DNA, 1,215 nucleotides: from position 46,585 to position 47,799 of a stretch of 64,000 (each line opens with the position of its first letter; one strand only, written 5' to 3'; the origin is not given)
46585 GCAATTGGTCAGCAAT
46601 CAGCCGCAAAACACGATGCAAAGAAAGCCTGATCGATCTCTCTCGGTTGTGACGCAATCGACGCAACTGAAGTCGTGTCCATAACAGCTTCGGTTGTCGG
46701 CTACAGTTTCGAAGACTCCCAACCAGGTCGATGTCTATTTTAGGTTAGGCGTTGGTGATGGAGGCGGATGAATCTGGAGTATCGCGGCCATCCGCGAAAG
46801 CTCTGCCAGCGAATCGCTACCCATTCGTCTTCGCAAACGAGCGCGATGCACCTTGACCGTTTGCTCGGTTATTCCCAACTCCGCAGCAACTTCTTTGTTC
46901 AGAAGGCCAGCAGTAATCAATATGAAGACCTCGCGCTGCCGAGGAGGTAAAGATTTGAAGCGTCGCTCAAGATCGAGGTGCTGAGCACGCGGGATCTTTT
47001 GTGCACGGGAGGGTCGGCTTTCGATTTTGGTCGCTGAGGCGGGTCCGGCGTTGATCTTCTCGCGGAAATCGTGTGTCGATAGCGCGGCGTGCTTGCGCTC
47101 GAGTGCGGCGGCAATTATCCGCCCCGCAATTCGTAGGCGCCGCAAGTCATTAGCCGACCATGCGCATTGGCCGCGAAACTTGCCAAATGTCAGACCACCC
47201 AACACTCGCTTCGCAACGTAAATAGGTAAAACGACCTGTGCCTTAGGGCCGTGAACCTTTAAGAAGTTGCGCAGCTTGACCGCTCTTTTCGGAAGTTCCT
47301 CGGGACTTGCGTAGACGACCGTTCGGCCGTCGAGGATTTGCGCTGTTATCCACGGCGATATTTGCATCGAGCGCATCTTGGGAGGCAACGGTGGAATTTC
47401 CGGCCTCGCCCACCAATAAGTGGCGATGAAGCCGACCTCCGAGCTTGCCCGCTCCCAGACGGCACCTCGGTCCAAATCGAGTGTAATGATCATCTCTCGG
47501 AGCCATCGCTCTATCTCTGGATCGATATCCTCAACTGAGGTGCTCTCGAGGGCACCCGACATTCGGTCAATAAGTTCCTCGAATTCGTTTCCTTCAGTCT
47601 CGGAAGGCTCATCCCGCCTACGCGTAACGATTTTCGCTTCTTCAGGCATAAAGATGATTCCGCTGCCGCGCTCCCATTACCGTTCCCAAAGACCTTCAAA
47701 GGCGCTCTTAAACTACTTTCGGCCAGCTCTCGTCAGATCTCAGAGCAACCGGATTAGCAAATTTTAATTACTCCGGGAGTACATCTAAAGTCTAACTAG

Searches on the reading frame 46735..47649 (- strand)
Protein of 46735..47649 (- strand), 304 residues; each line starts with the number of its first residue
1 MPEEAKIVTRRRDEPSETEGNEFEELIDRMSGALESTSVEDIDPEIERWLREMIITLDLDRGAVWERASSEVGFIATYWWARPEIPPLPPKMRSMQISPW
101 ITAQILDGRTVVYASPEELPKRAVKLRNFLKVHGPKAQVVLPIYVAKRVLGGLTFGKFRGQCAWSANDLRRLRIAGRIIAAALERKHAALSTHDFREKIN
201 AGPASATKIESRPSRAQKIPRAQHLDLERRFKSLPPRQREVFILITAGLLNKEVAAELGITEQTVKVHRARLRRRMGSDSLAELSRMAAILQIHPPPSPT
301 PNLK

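Call 4: search_protein_families(library=pfam, proteins=[window:46735-47649:-], max_evalue=0.01)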
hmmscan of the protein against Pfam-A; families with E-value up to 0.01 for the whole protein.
window:46735-47649:- (304 aa): 6 families
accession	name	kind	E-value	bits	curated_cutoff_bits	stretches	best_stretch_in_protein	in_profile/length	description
PF00196.25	GerE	-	2.6e-15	56.2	23.5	1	233-288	2-57/57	Bacterial regulatory proteins, luxR family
PF08281.18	Sigma70_r4_2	-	2.4e-11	43.5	25.7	1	226-276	3-54/54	Sigma-70, region 4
PF01590.32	GAF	-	2.4e-06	28.6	22.4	1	49-183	9-133/133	GAF domain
PF04545.22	Sigma70_r4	-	0.0002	21.2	24.1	1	232-271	3-43/50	Sigma-70, region 4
PF07638.17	Sigma70_ECF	-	0.0009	19.6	21.1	1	229-275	131-178/185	ECF sigma factor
PF13185.12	GAF_2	-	0.0018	18.9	28.6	1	102-184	57-136/136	GAF domain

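Call 5: search_protein_families(library=ncbifam, proteins=[window:46735-47649:-], max_evalue=0.01)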
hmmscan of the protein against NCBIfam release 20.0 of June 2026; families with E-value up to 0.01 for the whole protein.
window:46735-47649:- (304 aa): 29 families (the best 25 are shown)
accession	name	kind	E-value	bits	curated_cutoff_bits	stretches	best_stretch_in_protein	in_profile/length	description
NF040749.1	tetrathio_RR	equivalog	6.2e-13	48.9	290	1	194-286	96-186/191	tetrathionate respiration response regulator TtrR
NF006900.1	PRK09390.1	equivalog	2.2e-12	46.9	255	1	217-289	126-198/203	response regulator FixJ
NF052445.1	RespRegMctR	equivalog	8.3e-10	38.4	300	1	231-288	142-199/205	two-component system response regulator MctR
TIGR02937.1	sigma70-ECF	superfamily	2.6e-09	36.9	42.9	1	206-276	89-161/165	sigma-70 family RNA polymerase sigma factor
NF007935.0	PRK10651.1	equivalog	2.3e-08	33.5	250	1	221-282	143-204/216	two-component system response regulator NarL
NF011896.0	PRK15369.1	equivalog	8.2e-08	32.1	242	1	230-293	146-209/211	two component system response regulator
TIGR02985.1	Sig70_bacteroi1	subfamily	1.2e-07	32.1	126.4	1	221-269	102-151/162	RNA polymerase sigma-70 factor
NF038181.1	reg_ATPase_IniR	equivalog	1.3e-07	30.3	750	1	227-289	760-823/827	isoniazid response ATPase/transcriptional regulator IniR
NF008888.0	PRK11922.1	equivalog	3.7e-07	30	204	1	156-272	73-190/231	RNA polymerase sigma factor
NF006550.0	PRK09047.1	equivalog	1.5e-06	27.8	173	1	194-275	102-182/194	RNA polymerase sigma factor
NF041830.1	RR_TF_ErdR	exception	2e-06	27.7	390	1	231-278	148-195/213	response regulator transcription factor ErdR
NF007685.0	PRK10360.1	equivalog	4.7e-06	26.5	258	1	232-286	136-190/196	response regulator transcription factor UhpA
TIGR03541.1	reg_near_HchA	equivalog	5.8e-06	26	215.6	1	219-288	157-226/232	PA1136 family autoinducer-binding transcriptional regulator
NF007708.0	PRK10403.1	equivalog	7e-06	25.6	343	1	207-278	127-198/215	nitrate/nitrite response regulator protein NarP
TIGR02983.1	SigE-fam_strep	subfamily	9.7e-06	25.6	141.55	1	214-277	91-155/162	SigE family RNA polymerase sigma factor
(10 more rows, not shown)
